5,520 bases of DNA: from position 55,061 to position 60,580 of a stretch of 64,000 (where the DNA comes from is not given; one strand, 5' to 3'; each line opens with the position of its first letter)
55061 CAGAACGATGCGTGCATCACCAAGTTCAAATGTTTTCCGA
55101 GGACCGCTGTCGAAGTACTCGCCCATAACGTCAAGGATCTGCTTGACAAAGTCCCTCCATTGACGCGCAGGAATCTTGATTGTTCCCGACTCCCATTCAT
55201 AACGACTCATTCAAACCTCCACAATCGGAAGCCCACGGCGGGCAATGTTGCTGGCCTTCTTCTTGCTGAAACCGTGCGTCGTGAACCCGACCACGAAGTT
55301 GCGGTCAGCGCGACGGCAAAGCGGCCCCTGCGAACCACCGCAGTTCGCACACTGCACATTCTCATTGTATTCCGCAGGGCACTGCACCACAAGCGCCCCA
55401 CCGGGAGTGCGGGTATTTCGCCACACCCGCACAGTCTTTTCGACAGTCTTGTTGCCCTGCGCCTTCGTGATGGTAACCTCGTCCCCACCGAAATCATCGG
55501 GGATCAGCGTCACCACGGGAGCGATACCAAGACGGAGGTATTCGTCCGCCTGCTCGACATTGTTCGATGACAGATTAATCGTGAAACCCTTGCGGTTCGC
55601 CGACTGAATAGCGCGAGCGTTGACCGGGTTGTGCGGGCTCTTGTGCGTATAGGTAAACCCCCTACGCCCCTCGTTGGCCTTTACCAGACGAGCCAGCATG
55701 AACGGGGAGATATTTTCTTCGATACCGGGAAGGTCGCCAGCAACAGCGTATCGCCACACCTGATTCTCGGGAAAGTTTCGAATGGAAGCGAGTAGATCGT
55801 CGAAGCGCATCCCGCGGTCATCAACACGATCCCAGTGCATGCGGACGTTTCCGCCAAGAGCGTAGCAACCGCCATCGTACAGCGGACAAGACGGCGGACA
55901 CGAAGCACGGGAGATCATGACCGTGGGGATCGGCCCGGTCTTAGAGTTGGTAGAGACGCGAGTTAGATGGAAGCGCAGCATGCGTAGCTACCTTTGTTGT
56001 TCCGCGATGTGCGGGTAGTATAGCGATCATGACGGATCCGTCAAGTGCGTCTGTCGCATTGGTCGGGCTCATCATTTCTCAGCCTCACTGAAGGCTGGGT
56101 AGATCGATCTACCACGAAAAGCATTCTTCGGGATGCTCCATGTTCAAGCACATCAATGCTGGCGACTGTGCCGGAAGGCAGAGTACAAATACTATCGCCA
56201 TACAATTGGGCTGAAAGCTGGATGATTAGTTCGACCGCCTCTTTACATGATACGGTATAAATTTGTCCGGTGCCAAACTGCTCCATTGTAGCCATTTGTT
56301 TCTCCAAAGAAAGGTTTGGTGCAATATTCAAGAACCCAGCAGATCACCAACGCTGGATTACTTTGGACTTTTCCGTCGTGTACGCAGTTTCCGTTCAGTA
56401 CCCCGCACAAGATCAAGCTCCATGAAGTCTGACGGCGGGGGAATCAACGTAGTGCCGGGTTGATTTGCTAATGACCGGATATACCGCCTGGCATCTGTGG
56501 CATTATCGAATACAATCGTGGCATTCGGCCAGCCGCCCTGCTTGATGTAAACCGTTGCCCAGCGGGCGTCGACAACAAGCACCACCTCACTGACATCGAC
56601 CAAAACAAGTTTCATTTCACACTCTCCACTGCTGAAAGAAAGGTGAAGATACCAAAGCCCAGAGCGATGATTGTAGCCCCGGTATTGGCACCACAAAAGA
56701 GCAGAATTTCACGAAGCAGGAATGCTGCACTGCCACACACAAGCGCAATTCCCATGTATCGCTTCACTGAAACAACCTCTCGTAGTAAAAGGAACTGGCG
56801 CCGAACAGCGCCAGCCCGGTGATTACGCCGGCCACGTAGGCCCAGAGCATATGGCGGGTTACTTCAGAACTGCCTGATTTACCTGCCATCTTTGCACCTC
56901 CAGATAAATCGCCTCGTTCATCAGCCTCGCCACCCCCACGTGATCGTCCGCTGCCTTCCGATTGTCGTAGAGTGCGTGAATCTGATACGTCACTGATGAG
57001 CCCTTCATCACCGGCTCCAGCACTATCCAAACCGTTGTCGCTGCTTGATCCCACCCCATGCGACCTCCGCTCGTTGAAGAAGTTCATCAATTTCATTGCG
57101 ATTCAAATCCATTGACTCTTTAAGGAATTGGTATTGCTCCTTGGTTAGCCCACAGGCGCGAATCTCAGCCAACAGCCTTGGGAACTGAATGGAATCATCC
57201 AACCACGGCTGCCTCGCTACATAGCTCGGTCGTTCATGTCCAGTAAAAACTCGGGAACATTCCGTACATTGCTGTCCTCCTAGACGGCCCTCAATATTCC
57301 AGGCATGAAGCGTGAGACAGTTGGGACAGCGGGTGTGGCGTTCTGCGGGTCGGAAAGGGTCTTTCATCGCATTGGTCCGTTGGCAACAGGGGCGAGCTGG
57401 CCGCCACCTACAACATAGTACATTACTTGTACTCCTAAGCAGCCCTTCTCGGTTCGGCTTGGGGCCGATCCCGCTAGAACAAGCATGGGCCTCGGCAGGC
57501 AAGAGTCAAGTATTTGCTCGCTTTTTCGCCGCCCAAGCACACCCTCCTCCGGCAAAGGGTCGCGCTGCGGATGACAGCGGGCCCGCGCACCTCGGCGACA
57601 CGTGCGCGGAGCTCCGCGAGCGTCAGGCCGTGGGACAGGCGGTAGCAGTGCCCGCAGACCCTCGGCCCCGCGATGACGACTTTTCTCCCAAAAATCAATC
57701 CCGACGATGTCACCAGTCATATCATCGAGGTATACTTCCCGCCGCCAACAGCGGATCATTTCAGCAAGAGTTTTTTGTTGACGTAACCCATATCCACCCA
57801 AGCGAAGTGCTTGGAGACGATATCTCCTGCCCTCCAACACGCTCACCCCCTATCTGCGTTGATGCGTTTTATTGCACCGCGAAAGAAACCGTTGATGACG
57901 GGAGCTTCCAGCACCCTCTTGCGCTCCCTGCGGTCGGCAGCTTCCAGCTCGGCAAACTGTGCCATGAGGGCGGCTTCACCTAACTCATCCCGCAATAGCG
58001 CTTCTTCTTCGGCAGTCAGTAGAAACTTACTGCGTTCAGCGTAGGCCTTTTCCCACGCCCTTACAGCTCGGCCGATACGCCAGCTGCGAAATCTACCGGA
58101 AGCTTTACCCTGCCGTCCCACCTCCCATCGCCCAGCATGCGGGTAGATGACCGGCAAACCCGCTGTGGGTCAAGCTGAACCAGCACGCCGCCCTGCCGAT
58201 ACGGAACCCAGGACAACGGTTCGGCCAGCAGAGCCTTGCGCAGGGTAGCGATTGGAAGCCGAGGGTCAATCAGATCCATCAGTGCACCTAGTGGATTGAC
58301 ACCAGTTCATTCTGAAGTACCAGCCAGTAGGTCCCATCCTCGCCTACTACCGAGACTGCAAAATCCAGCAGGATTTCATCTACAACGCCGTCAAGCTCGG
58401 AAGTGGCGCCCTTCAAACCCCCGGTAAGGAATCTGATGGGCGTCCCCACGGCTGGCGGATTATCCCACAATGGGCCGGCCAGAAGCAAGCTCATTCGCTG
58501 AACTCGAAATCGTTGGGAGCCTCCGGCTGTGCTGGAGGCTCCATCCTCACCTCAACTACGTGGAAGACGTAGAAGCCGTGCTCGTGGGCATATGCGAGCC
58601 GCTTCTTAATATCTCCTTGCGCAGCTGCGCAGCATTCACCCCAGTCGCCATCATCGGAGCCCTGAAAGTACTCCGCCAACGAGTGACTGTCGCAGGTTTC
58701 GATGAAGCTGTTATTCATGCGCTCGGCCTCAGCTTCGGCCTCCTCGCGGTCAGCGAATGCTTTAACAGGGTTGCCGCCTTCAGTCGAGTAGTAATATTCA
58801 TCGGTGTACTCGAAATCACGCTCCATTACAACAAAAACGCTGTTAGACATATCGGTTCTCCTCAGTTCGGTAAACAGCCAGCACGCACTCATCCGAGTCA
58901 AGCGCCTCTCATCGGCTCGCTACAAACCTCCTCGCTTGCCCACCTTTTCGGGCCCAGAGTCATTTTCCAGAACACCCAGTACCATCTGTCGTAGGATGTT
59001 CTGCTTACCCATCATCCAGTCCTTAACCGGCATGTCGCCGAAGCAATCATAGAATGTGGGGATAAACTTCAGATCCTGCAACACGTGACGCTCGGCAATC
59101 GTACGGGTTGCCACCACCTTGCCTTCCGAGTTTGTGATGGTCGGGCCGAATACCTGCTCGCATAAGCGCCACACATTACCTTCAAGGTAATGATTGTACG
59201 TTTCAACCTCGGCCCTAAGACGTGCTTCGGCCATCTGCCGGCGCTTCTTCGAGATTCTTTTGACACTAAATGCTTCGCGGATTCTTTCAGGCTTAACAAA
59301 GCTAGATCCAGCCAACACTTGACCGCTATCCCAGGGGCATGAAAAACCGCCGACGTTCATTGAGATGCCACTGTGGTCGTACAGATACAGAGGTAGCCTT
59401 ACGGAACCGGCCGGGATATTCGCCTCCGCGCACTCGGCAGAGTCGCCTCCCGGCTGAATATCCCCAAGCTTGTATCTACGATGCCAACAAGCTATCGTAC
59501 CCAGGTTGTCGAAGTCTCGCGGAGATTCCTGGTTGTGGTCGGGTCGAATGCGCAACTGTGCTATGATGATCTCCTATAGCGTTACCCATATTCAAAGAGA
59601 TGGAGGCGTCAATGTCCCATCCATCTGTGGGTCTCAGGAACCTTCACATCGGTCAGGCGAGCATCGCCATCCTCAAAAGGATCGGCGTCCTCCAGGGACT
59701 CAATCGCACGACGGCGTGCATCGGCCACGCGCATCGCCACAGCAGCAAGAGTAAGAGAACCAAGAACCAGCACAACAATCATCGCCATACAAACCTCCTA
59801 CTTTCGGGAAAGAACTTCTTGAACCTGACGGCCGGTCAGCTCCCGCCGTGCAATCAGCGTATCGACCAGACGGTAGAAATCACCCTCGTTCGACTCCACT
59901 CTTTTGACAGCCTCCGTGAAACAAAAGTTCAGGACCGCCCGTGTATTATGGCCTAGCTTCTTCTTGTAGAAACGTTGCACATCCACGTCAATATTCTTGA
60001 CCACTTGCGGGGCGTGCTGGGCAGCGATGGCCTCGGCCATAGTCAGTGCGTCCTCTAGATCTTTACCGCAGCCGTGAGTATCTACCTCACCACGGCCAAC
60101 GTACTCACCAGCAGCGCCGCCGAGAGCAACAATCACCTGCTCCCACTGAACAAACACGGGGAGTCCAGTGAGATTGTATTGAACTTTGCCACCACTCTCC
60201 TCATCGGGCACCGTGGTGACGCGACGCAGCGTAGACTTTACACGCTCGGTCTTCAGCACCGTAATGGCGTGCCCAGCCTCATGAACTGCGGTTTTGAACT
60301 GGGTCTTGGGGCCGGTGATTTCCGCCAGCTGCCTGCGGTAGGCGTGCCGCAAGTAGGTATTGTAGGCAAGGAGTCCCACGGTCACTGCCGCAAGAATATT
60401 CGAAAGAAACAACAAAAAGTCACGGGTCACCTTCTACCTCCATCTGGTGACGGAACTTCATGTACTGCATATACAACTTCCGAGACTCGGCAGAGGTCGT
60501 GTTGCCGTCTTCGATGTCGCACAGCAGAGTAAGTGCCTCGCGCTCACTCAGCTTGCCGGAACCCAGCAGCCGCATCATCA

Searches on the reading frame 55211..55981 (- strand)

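Call 17: search_protein_families(library=phrogs, proteins=[window:55211-55981:-], max_evalue=0.01)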
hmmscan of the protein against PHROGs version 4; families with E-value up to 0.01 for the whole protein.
window:55211-55981:- (256 aa): 1 family
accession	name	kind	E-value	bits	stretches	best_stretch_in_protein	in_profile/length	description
phrog_2554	-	unknown function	3.8e-38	132.7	1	7-249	310-525/529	-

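Call 65: search_protein_families(library=pfam, proteins=[window:55211-55981:-], max_evalue=0.001)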
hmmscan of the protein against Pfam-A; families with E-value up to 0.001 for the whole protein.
window:55211-55981:- (256 aa): 1 family
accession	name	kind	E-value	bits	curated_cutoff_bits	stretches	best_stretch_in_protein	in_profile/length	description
PF23872.1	DUF7227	-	8.1e-76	255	27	1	3-247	2-221/223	Domain of unknown function (DUF7227)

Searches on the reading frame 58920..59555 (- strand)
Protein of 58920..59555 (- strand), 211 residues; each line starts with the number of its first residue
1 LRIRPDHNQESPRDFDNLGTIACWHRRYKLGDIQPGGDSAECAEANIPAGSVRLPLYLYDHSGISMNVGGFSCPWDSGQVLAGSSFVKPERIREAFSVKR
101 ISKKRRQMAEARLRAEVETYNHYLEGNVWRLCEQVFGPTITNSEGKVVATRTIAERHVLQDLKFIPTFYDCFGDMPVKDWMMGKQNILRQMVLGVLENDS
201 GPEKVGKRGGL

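Call 17: search_protein_families(library=phrogs, proteins=[window:58920-59555:-], max_evalue=0.01)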
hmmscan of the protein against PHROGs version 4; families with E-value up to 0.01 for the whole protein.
window:58920-59555:- (211 aa): 2 families
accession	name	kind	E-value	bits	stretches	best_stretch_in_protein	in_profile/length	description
phrog_8143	-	unknown function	6.2e-17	62.8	1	104-190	32-117/130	-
phrog_6186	-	unknown function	1.7e-10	42.2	1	37-148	78-178/220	-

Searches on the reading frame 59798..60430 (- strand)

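Call 17: search_protein_families(library=phrogs, proteins=[window:59798-60430:-], max_evalue=0.01)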
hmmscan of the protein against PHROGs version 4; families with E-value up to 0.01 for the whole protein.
window:59798-60430:- (210 aa): 0 families

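Call 65: search_protein_families(library=pfam, proteins=[window:59798-60430:-], max_evalue=0.001)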
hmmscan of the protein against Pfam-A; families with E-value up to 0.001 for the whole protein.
window:59798-60430:- (210 aa): 1 family
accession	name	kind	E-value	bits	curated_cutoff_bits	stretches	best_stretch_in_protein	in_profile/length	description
PF01434.24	Peptidase_M41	-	2e-10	41.3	29.9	1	42-136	6-102/191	Peptidase family M41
